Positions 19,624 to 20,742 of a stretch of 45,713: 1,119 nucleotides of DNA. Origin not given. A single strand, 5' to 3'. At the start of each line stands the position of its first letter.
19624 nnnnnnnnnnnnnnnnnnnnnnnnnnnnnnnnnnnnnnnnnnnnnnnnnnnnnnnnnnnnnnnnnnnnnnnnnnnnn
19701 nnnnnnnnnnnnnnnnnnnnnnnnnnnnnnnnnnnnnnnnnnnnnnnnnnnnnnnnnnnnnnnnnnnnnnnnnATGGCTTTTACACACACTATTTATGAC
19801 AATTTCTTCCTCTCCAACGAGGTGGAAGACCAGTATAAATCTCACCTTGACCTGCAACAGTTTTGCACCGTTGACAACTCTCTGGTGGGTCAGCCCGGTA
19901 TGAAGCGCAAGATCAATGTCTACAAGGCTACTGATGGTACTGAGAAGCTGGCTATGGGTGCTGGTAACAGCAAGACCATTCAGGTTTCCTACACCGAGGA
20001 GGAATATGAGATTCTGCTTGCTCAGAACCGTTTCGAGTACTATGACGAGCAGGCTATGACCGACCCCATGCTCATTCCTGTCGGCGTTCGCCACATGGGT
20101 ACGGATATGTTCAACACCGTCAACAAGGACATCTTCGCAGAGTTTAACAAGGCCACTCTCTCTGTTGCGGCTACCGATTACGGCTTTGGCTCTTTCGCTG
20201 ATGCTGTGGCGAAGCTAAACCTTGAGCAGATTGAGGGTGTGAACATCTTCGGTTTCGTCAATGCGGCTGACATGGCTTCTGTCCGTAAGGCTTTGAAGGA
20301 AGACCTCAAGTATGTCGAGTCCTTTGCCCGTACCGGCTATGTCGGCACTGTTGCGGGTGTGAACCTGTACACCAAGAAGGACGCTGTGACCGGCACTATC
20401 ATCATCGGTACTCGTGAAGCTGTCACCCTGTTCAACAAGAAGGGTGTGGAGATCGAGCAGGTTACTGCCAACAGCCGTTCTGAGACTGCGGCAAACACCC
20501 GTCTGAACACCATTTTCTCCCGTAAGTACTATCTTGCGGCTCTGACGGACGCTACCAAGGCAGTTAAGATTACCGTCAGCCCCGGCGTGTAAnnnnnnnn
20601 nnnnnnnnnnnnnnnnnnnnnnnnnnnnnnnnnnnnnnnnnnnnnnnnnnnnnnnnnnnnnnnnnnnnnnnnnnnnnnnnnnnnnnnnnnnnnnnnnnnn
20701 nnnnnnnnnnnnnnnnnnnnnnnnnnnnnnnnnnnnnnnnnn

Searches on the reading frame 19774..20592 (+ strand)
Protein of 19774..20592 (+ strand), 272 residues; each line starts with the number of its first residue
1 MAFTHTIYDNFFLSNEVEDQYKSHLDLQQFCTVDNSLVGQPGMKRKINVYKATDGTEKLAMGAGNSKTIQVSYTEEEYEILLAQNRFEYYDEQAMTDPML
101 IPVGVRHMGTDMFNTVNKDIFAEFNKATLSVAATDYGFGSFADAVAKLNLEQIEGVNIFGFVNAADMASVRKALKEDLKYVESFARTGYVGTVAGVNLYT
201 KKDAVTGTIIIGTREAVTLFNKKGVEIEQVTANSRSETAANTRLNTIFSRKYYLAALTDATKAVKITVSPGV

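Call 12: search_protein_families(library=phrogs, proteins=[window:19774-20592:+])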
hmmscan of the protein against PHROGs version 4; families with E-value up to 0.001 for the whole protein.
window:19774-20592:+ (272 aa): 1 family
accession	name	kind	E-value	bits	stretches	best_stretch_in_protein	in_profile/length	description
phrog_544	-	head and packaging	1.1e-17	65.4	1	12-271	16-276/282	major head protein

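Call 13: search_protein_families(library=pfam, proteins=[window:19774-20592:+])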
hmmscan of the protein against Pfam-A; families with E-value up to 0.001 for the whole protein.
window:19774-20592:+ (272 aa): 0 families
